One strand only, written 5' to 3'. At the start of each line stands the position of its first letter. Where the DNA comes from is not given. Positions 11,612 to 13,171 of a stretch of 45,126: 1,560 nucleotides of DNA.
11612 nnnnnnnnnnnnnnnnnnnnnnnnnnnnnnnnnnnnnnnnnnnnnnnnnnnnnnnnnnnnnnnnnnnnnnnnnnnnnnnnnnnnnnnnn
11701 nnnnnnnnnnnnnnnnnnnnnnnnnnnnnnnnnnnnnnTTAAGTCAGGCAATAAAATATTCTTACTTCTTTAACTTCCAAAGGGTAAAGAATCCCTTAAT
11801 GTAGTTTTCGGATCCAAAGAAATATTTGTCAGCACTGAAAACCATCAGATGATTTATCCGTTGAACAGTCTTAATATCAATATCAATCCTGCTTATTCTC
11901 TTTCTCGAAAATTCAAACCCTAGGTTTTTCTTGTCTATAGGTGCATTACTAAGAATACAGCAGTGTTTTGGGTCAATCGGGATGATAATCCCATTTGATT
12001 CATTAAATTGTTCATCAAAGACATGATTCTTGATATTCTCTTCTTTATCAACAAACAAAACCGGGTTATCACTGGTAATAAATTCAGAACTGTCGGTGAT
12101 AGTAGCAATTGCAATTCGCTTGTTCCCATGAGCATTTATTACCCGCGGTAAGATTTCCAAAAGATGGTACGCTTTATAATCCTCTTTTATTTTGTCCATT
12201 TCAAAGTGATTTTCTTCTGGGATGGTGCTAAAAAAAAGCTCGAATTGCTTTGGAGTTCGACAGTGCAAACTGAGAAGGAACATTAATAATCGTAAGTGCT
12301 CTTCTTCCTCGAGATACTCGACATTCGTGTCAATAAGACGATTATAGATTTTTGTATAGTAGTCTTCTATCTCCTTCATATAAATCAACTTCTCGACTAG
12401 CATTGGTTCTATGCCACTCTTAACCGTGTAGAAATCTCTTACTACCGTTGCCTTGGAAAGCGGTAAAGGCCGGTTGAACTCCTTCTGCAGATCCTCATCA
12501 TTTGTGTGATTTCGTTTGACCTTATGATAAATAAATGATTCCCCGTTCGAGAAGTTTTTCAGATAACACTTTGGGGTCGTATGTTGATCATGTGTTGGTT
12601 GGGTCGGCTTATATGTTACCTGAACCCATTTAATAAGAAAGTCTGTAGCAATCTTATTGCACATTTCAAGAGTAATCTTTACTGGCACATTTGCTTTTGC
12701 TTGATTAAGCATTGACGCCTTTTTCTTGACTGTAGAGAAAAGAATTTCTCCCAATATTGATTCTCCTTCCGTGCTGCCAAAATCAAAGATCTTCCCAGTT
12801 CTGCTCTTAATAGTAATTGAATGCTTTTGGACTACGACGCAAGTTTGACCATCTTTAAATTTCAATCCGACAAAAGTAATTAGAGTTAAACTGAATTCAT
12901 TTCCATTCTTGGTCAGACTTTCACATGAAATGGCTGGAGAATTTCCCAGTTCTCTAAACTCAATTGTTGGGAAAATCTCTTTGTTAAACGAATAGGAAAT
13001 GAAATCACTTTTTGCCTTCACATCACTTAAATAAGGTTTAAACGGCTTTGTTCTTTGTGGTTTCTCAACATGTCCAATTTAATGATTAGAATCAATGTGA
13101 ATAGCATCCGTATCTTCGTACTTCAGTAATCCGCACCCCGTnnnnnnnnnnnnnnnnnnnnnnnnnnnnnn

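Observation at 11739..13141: Low-GC single-gene island between ppx and plsC: DUF4238-like protein with an unknown N-terminal domain (candidate defense gene)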

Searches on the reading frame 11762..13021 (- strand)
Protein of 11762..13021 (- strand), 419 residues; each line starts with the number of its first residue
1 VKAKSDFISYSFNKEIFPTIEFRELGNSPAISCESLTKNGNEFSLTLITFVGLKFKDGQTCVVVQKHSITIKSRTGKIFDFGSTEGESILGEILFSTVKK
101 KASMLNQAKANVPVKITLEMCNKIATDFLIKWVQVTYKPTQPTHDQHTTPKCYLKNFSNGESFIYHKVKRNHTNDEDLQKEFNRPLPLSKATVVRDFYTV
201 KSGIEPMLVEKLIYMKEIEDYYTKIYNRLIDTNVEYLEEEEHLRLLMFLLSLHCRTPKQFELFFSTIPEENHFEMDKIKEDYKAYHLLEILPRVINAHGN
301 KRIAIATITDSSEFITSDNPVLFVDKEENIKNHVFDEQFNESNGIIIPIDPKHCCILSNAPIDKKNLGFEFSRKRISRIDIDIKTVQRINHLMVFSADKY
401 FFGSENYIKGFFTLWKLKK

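Call 4: search_protein_families(library=pfam, proteins=[window:11762-13021:-], max_evalue=1)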
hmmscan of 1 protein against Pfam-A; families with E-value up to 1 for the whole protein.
window:11762-13021:- (419 aa): 2 families
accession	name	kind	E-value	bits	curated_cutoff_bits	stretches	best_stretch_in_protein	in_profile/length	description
PF14022.11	DUF4238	-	4.5e-25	89.1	27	1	146-404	2-278/281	Protein of unknown function (DUF4238)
PF23864.1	DUF7222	-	0.066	13.9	27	1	201-253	23-64/108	Domain of unknown function (DUF7222)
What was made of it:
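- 11810..12586 (-): DUF4238 (PF14022) domain, aa 146-404. It keeps the family motifs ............, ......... and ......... Pfam E 4.5e-25 (call 4).
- On Pfam PF14022 (DUF4238): 89.1 bits against a cutoff of 27; E 4.5e-25; model positions 2-278 of 281; protein residues 146-404 (call 4).
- Closest known: Rst_DUF4238. Same: Same Pfam family, PF14022 (call 4).
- Checked: Pfam PF14022 matches residues 146-404 with E 4.5e-25 and 89.1 bits, against a cutoff of 27 (call 4).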

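Call 5: search_protein_families(library=padloc, proteins=[window:11762-13021:-], max_evalue=1)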
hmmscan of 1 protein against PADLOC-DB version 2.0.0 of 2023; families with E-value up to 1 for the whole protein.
window:11762-13021:- (419 aa): 0 families
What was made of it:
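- On Rst_DUF4238 / PADLOC DUF4238-Pers defence system: No PADLOC family at E<=1 for the window protein (call 5).
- Closest known: Rst_DUF4238. Different: No hit to the PADLOC model (call 5).
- PADLOC's DUF4238-Pers model does not hit the protein at E<=1 (call 5).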

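Call 6: search_protein_families(library=ncbifam, proteins=[window:11762-13021:-], max_evalue=1)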
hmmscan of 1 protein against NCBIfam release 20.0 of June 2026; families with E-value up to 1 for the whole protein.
window:11762-13021:- (419 aa): 0 families

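Call 7: search_protein_families(library=phrogs, proteins=[window:11762-13021:-], max_evalue=1)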
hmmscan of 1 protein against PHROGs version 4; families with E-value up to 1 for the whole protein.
window:11762-13021:- (419 aa): 1 family
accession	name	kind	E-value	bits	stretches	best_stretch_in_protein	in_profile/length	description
phrog_34772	-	unknown function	0.052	14.3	1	210-224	30-44/60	-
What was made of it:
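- Tried and rejected: NCBIfam and PHROGs gave nothing useful (calls 6, 7).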

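Call 8: find_homologous_proteins(query=window:11762-13021:-, max_evalue=0.001)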
Query window:11762-13021:- (419 aa): 76 proteins with E <= 0.001 among 2558 candidates.
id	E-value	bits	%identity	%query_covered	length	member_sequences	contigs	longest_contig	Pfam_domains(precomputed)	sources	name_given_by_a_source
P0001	2.5e-280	947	100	100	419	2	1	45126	PF14022.12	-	-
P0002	1.6e-89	319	57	67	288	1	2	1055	PF14022.12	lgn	-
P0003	3.1e-89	318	55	66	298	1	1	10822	PF14022.12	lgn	-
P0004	1.5e-88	315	55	68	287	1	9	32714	PF14022.12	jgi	jgi:hypothetical protein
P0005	2.4e-88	315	54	67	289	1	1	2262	PF14022.12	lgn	-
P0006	9.2e-88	313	53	68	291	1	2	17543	PF14022.12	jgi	jgi:hypothetical protein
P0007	9.9e-88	313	56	67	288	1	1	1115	PF14022.12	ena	-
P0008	1.4e-87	312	54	68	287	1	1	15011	PF14022.12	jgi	jgi:hypothetical protein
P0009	4.1e-87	311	53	69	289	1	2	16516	PF14022.12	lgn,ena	-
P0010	2.2e-86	308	53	67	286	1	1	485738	PF14022.12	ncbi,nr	ncbi:MAG: DUF4238 domain-containing protein [Bacteroidota bacterium]|nr:DUF4238 domain-containing pr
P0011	8.9e-86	306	53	67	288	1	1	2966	PF14022.12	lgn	-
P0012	2.6e-85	305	53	67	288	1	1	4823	PF14022.12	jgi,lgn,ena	-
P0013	3.0e-85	305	55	66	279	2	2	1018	PF14022.12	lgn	-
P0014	5.4e-85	304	54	67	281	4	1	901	PF14022.12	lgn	-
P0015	2.2e-84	302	54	66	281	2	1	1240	PF14022.12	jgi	jgi:hypothetical protein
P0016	1.6e-83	299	49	66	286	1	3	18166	PF14022.12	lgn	-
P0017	1.7e-83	299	53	67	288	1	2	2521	PF14022.12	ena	-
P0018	1.3e-82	296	51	66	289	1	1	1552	PF14022.12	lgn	-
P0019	2.8e-82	295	52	66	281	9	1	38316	PF14022.12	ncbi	-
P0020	2.9e-82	295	54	65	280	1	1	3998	PF14022.12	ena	-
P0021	9.6e-82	293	54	66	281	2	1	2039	PF14022.12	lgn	-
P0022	1.1e-81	293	52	66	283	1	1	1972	PF14022.12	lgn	-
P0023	1.8e-81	292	54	66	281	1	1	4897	PF14022.12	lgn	-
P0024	2.0e-81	292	52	67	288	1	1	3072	PF14022.12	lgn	-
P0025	3.9e-81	291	52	66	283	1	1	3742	PF14022.12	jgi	jgi:hypothetical protein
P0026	8.4e-81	290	53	67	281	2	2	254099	PF14022.12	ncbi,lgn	-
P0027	1.2e-80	289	51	66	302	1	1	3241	PF14022.12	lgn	-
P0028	4.0e-80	288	53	65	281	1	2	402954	PF14022.12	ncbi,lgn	-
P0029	4.8e-80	287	54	66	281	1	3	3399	PF14022.12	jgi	jgi:hypothetical protein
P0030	9.3e-80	287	53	66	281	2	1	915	PF14022.12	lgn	-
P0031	2.0e-79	285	51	66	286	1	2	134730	PF14022.12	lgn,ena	-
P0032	3.7e-79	285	50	66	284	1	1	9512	PF14022.12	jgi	jgi:hypothetical protein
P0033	3.9e-79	284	50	66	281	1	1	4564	PF14022.12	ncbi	-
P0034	4.5e-79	284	50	69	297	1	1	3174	PF14022.12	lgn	-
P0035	1.8e-78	282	51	66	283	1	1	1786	PF14022.12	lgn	-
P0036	3.6e-78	281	50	66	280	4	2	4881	PF14022.12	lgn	-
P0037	4.2e-78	281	52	66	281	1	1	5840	PF14022.12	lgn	-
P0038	5.3e-78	281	50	66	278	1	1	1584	PF14022.12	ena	-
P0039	1.9e-77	279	51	65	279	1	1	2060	PF14022.12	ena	-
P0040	4.6e-77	278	51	67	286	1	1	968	PF14022.12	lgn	-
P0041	1.0e-76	277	51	66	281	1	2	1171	PF14022.12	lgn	-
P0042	1.1e-76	276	51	66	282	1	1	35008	PF14022.12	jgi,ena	-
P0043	4.9e-75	271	48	66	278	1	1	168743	PF14022.12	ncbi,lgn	-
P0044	7.7e-75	270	49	66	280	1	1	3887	PF14022.12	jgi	jgi:hypothetical protein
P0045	8.3e-75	270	49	65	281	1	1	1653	PF14022.12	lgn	-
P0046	3.6e-74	268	49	66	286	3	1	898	PF14022.12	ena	-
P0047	3.9e-74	268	49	66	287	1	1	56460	PF14022.12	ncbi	-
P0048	2.8e-73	265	48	66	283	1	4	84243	PF14022.12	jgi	jgi:hypothetical protein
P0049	2.0e-72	262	51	65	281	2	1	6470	PF14022.12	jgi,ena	jgi:hypothetical protein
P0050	3.1e-72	262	48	66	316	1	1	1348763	PF14022.12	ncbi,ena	-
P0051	4.5e-72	261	47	66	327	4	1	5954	PF14022.12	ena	-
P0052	8.0e-72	260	44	68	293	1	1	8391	PF14022.12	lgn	-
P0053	1.6e-71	259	47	68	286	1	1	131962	PF14022.12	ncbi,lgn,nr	ncbi:MAG: DUF4238 domain-containing protein [Bacteroidota bacterium]|nr:DUF4238 domain-containing pr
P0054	2.0e-71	259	49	66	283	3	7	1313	PF14022.12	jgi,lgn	jgi:hypothetical protein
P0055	3.8e-71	258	49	64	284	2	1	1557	PF14022.12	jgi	jgi:hypothetical protein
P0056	4.9e-71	258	49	63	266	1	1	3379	PF14022.12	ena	-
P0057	7.0e-71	257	49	65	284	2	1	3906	PF14022.12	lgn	-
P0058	1.4e-70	256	48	66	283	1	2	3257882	PF14022.12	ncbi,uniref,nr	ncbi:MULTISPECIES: DUF4238 domain-containing protein [Flavobacterium]|uniref:DUF4238 domain-containi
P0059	1.8e-69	253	50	66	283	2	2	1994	PF14022.12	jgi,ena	jgi:hypothetical protein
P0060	2.7e-68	249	49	66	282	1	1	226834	PF14022.12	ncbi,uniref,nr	ncbi:DUF4238 domain-containing protein [Flavobacterium amnicola]|uniref:DUF4238 domain-containing pr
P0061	8.8e-68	247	47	66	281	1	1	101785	PF14022.12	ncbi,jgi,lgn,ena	-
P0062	1.3e-67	247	47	66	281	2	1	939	PF14022.12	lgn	-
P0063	1.1e-66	243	46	66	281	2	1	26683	PF14022.12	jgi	jgi:hypothetical protein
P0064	1.2e-66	243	47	67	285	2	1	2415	PF14022.12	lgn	-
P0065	1.7e-66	243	48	66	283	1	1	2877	PF14022.12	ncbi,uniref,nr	ncbi:DUF4238 domain-containing protein [Flavobacterium sp. J49]|uniref:DUF4238 domain-containing pro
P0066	2.2e-66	242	49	57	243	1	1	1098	PF14022.12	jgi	jgi:hypothetical protein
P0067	2.3e-66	242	47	66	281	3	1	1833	PF14022.12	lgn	-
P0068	7.7e-66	241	47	66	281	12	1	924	PF14022.12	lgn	-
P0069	1.4e-65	240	47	66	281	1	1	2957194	PF14022.12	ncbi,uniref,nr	ncbi:DUF4238 domain-containing protein [Tenacibaculum aquimarinum]|uniref:DUF4238 domain-containing 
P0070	3.8e-63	232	45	66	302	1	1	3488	PF14022.12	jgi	jgi:hypothetical protein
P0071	4.4e-62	228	43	66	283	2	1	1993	PF14022.12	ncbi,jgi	jgi:hypothetical protein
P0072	1.4e-61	227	46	66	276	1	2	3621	PF14022.12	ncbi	-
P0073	8.4e-61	224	42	66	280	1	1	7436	PF14022.12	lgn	-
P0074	9.2e-57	211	43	66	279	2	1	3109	PF14022.12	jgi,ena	-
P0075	2.5e-49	186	39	66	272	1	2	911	PF14022.12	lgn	-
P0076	1.5e-6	45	26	65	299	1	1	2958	PF14022.12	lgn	-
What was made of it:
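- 11810..12586 (-): 75 homologues of 39-57% identity, plus one distant at 26% (call 8).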

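Call 9: search_solved_structures(query=window:11762-13021:-, max_evalue=10)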
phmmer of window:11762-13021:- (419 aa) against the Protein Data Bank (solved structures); distinct sequences matched with E-value up to 10: 6.
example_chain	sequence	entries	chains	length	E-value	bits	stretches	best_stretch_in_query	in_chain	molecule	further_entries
6lth_N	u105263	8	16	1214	1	11.3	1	137-192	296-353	SWI/SNF complex subunit SMARCC2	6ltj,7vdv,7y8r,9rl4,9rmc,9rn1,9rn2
3fme_A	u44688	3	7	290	1.2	11.1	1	48-101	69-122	Dual specificity mitogen-activated protein kinase kinase 6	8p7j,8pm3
5wi4_A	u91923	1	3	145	1.3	11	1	34-87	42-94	Dynein light chain Tctex-type 1,Rho guanine nucleotide exchange factor 2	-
2j8j_A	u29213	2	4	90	1.4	10.9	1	117-161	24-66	COAGULATION FACTOR XI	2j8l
8rgi_A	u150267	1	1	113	1.8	10.5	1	34-87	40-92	Dynein light chain Tctex-type 1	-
8j07_l8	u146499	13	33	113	1.8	10.5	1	34-87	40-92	Dynein light chain Tctex-type 1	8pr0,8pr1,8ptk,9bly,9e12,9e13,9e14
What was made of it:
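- Tried and rejected: PDB sequence search gave only noise (call 9).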

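Call 16: find_encoding_contigs(protein=window:11762-13021:-, flank=10000, max_places=6)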
Protein window:11762-13021:- (419 aa): 1 contig read that carries it; 1 place shown.
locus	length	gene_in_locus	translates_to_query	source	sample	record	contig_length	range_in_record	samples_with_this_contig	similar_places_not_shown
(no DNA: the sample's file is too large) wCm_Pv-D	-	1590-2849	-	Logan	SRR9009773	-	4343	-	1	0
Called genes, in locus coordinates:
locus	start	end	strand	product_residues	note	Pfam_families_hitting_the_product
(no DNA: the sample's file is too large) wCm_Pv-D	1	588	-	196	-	?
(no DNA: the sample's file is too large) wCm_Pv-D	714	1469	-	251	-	PF01553:Acyltransferase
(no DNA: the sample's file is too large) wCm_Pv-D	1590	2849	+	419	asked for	PF14022:DUF4238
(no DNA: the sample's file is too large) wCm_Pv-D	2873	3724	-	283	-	PF02541:Ppx-GppA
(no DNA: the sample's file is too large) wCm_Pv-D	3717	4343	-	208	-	?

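Call 24: search_protein_families(library=padloc, proteins=[P0004, P0010, P0058, P0076], max_evalue=0.01)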
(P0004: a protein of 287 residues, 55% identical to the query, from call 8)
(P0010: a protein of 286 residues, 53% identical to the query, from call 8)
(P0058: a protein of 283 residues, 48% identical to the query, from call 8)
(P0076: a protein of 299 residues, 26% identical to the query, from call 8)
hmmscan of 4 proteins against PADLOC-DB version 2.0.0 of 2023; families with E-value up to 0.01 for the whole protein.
P0004 (287 aa): 1 family
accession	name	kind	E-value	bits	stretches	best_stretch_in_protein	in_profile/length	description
PDLC03000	DUF4238-Pers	-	0.00032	18.3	1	163-270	194-303/309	-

P0010 (286 aa): 0 families

P0058 (283 aa): 0 families

P0076 (299 aa): 0 families

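Call 25: predict_structure(protein=window:11762-13021:-)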
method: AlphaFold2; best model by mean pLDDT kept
length: 419 residues; sequences in the alignment: 1
mean_pLDDT: 34.4   pTM: 0.23
mean pLDDT of the five models: 34.4, 32.9, 30.6, 30.1, 30.0
residues with pLDDT >= 90: 0; 70-90: 0; 50-70: 4; < 50: 415
segments of 3 or more residues with pLDDT < 50: 1-38, 41-271, 273-278, 280-419
pLDDT, mean of each block of 10 residues (from residue 1): 24 24 30 44 44 38 43 43 37 36 31 29 30 30 34 31 32 37 33 26 26 32 38 37 41 41 44 47 41 34 29 25 27 33 41 42 37 31 31 34 27 31
secondary structure, 60 per line:
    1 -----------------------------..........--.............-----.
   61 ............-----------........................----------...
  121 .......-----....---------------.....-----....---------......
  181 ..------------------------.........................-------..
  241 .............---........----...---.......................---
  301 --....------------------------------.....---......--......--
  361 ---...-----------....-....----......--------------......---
elements in order: E30-39 E42-54 E60-72 H84-107 H118-127 E133-136 E152-156 E162-165 H175-182 H207-231 H239-253 H257-264 H275-297 E303-306 H337-341 E345-350 E353-358 E378-381 H383-386 E391-396 E411-416
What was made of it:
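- Tried and rejected: Single-sequence AF2 was useless, pLDDT 34 (call 25).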

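Call 38: predict_structure(alignment_id=A2)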
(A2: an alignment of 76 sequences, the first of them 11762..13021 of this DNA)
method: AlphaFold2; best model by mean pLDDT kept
length: 419 residues; sequences in the alignment: 76
mean_pLDDT: 80.0   pTM: 0.69
mean pLDDT of the five models: 80.0, 79.2, 79.1, 78.7, 78.4
residues with pLDDT >= 90: 245; 70-90: 49; 50-70: 58; < 50: 67
segments of 3 or more residues with pLDDT < 50: 1-29, 54-56, 81-83, 108-129, 131-135
pLDDT, mean of each block of 10 residues (from residue 1): 32 30 39 71 72 54 66 59 54 59 48 39 47 57 93 95 96 89 96 96 89 92 96 96 96 97 97 97 95 97 97 98 97 97 98 95 60 90 97 97 97 89
secondary structure, 60 per line:
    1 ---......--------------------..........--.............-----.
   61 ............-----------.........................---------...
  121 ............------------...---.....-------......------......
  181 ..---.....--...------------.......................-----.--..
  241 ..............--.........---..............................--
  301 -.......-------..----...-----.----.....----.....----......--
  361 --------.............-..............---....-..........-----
elements in order: E4-9 E30-39 E42-54 E60-72 H84-108 H118-132 E145-147 H151-155 E163-168 H175-182 E193-195 H208-230 H239-254 H257-265 H269-298 E302-308 E322-324 H335-339 E344-348 E353-358 H369-374 E375-381 H383-396 E400-403 H405-414
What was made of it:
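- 11810..12586 (-): AF2 with the MSA gives pLDDT >90 across most of aa 140-419 (call 38).
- Closest known: SecB and SecB-like chaperones of toxin-antitoxin-chaperone. Different: The N-domain model is low-confidence, pLDDT 30-72 (call 38).
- The N-domain model has low confidence, pLDDT 30-72 (call 38). AF2 models the DUF4238 domain at pLDDT >90 (call 38).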

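Call 41: find_encoding_contigs(protein=P0010, flank=8000, max_places=3)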
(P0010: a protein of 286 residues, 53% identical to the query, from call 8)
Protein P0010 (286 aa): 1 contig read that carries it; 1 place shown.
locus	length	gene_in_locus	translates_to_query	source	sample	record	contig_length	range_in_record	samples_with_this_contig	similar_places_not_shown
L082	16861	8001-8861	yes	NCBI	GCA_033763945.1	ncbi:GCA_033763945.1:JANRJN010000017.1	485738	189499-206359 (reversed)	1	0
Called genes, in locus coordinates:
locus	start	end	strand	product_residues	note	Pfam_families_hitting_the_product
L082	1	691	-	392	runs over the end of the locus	PF13173:AAA_14, PF13401:AAA_22 (faint), PF13635:DUF4143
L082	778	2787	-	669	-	-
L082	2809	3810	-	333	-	PF11751:PorP_SprF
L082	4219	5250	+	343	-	PF00154:RecA_N, PF08423:Rad51, PF06745:ATPase (weak), PF27531:MT3502_N (weak), PF21096:RecA_C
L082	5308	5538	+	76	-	-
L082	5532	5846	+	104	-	PF05016:ParE_toxin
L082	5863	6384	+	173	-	PF13302:Acetyltransf_3, PF13523:Acetyltransf_8, PF00583:Acetyltransf_1, PF13508:Acetyltransf_7 (weak)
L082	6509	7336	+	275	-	PF02498:Bro-N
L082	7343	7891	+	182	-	PF03352:Adenine_glyco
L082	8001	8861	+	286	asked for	PF14022:DUF4238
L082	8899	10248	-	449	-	PF01882:DUF58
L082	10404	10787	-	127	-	PF13366:PDDEXK_3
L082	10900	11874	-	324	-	PF00493:MCM (weak), PF20030:bpMoxR, PF00158:Sigma54_activat (faint), PF05496:RuvB_N (faint), PF00004:AAA (weak), PF07726:AAA_3, PF07728:AAA_5, PF17863:AAA_lid_2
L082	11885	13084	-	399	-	PF14258:DUF4350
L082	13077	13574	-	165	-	-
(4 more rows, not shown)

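Call 42: find_encoding_contigs(protein=P0058, flank=8000, max_places=3)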
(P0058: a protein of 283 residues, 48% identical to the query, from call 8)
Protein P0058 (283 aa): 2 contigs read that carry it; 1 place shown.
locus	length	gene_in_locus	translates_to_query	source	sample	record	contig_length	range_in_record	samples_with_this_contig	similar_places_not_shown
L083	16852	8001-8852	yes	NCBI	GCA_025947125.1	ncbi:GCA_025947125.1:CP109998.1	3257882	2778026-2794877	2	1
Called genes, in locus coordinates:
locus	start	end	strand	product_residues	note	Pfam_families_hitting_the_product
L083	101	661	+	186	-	-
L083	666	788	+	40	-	-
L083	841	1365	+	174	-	-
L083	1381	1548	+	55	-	-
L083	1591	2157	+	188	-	-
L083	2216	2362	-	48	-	-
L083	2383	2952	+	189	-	-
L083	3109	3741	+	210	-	-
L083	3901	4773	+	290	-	PF11185:DUF2971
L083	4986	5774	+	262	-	PF07953:Toxin_R_bind_N (weak), PF13385:Laminin_G_3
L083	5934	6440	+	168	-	-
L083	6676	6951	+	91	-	-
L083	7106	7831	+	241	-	-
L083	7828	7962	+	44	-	-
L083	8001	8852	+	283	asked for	PF14022:DUF4238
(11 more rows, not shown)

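Call 43: find_encoding_contigs(protein=P0004, flank=8000, max_places=4)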
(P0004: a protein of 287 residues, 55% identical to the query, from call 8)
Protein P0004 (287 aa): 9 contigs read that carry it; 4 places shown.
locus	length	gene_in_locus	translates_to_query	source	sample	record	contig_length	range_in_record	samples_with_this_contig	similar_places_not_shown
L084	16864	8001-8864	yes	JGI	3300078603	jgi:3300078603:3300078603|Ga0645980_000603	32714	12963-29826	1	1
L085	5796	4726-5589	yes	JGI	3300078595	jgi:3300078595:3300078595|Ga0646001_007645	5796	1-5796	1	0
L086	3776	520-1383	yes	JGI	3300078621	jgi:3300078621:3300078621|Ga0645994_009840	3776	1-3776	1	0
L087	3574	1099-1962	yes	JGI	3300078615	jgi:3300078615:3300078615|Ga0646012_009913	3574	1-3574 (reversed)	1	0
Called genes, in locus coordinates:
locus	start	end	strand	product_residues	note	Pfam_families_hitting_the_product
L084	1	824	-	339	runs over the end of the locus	PF14870:PSII_BNR, PF02012:BNR (faint), PF15902:Sortilin-Vps10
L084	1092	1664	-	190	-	-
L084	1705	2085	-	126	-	-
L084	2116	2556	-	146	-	PF03724:META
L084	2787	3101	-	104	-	-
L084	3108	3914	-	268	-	-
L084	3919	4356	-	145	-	-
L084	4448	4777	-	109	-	-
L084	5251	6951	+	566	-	PF04313:HSDR_N, PF02384:N6_Mtase, PF20473:MmeI_Mtase, PF01170:UPF0020 (faint), PF07669:Eco57I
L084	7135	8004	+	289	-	PF12950:TaqI_C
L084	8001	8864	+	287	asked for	PF14022:DUF4238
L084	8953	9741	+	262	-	-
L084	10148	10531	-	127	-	-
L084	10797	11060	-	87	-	-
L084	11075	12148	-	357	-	PF08800:BT4734-like_N, PF08707:PriCT_2 (weak)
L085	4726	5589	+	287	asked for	PF14022:DUF4238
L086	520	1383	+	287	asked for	PF14022:DUF4238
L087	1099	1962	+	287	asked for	PF14022:DUF4238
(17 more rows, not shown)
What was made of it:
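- Homologue P0004 overlaps by 4 nt the end of a TaqI_C gene that follows an MmeI-like methyltransferase, inside an integrase element (call 43). One homologue lies in operon position behind a restriction-modification methyltransferase and specificity gene (call 43).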
